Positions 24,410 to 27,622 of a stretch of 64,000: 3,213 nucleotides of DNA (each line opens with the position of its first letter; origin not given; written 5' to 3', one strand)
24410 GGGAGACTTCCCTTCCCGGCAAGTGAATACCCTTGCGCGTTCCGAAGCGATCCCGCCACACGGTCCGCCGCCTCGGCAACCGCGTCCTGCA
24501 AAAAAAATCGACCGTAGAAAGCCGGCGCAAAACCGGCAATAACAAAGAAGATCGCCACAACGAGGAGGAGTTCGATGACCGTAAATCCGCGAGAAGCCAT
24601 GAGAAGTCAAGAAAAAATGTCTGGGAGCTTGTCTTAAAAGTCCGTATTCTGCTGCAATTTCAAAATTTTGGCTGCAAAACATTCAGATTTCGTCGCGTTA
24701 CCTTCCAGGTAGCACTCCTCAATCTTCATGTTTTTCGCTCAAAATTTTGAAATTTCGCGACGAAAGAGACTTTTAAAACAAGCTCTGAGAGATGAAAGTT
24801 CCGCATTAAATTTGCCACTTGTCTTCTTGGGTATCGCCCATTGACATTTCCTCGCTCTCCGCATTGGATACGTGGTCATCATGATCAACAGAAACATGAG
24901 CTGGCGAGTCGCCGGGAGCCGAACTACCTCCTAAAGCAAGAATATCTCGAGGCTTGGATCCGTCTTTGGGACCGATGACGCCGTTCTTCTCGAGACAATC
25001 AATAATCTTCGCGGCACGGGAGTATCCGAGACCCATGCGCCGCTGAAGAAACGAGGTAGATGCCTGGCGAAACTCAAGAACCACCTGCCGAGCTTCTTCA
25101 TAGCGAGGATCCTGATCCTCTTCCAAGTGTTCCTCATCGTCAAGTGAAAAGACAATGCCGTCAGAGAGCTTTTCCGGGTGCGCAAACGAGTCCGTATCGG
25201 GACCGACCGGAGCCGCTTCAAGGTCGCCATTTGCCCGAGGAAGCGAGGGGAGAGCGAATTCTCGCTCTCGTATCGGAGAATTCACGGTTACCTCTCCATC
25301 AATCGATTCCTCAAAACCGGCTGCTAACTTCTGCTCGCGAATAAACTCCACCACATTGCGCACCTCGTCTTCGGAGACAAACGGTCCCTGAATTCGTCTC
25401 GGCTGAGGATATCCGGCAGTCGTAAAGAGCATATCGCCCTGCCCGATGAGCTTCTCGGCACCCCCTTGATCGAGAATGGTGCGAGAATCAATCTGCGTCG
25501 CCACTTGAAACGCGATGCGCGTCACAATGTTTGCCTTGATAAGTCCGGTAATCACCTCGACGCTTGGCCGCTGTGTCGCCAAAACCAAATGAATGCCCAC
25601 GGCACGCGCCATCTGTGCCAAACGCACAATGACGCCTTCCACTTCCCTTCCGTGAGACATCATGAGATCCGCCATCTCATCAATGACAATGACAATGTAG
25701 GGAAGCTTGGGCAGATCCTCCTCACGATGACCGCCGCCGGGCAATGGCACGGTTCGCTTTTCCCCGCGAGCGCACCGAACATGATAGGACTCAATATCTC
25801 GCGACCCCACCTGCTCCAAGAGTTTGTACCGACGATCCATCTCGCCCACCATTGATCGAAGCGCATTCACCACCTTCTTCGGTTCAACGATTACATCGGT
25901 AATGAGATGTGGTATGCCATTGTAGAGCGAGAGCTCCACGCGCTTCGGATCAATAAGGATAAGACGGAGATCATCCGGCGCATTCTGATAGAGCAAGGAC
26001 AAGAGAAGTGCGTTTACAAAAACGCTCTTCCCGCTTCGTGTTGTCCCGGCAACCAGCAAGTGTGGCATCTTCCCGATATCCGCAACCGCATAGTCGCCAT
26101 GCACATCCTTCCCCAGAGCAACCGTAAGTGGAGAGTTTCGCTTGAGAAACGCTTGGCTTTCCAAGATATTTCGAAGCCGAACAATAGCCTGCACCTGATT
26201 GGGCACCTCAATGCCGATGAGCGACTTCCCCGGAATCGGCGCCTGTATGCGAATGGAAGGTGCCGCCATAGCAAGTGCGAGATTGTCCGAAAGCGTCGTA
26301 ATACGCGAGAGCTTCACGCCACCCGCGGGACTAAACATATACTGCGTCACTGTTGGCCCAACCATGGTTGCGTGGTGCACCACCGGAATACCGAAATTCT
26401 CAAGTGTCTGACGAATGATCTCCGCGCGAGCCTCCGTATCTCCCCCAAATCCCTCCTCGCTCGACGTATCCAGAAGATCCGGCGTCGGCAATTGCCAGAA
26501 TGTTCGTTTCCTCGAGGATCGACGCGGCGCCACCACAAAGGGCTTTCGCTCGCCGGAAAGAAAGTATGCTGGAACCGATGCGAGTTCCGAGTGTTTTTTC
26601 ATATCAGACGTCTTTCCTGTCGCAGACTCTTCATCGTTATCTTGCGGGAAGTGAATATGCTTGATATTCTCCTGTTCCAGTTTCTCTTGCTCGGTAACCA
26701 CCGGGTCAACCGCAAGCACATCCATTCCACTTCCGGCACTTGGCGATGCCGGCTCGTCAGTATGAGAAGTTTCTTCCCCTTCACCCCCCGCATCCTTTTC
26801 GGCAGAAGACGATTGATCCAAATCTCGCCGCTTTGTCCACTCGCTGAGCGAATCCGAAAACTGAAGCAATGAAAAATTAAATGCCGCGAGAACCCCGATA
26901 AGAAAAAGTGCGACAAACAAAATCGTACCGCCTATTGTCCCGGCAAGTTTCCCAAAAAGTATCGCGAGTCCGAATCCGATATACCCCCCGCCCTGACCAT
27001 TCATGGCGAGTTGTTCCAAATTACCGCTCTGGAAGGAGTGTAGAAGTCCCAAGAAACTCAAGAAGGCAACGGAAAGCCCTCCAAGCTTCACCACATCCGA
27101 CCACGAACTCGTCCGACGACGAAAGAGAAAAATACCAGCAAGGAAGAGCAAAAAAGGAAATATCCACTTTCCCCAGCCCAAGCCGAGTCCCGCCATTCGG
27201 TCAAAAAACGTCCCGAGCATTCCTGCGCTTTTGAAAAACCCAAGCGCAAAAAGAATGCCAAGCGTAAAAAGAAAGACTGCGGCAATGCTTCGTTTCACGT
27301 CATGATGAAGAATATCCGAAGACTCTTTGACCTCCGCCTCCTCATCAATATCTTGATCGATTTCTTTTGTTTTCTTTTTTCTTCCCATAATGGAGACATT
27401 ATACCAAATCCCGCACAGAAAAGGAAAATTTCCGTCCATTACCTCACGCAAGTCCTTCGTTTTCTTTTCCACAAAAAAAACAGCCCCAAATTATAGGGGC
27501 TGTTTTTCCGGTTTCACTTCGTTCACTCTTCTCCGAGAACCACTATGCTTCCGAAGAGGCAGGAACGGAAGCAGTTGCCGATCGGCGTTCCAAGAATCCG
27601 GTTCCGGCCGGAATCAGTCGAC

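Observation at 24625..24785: A 161-bp MITE-like element with 18-bp terminal inverted repeats is present in two near-identical copies plus a divergent hybrid. Every copy sits 13-29 bp upstream of a minus-strand gene start.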

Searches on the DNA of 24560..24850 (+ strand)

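Call 22: search_rna_families(source=window, start=24560, end=24850, threshold=evalue, max_evalue=10)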
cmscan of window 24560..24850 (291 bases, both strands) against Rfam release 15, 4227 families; matches with E-value up to 10: 5.
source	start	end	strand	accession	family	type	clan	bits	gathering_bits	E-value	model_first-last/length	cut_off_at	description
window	24617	24795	+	RF04127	MIR8007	Gene; miRNA;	-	22.3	195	0.029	1-226/226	no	MIR8007 microRNA precursor family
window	24636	24774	-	RF01699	Clostridiales-1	Gene; sRNA;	-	18.9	48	0.056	1-166/166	no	Clostridiales-1 RNA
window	24617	24791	-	RF04127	MIR8007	Gene; miRNA;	-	15.9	195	0.86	1-226/226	no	MIR8007 microRNA precursor family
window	24745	24779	+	RF01342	CRISPR-DR32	Gene; CRISPR;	-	15.7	48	4.9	1-37/37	no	CRISPR RNA direct repeat element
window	24622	24707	-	RF00317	snoZ163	Gene; snRNA; snoRNA; CD-box;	-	14.1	39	2.6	1-90/90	no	Small nucleolar RNA Z163/Z177 family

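Call 43: search_dna_similar(query=window:24615-24795:+, collection=plasmids, mode=distant, max_evalue=0.01, max_rows=10)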
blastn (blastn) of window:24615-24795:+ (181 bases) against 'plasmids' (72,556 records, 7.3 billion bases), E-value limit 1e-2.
No match.

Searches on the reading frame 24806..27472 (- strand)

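Call 10: search_protein_families(library=pfam, proteins=[window:24806-27472:-])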
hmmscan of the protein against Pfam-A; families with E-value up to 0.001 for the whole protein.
window:24806-27472:- (888 aa): 4 families
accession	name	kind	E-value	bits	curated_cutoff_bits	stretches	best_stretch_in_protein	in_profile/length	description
PF01580.24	FtsK_SpoIIIE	-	1.1e-65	221.6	24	1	432-638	1-221/221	FtsK/SpoIIIE family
PF17854.6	FtsK_alpha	-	1.5e-26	92.9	22.9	1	328-425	1-101/101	FtsK alpha domain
PF09397.16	FtsK_gamma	-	1.4e-24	86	30.6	1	785-845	1-61/63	Ftsk gamma domain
PF13491.11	FtsK_4TM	-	3.2e-10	40.4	23.1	1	83-208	47-169/171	4TM region of DNA translocase FtsK/SpoIIIE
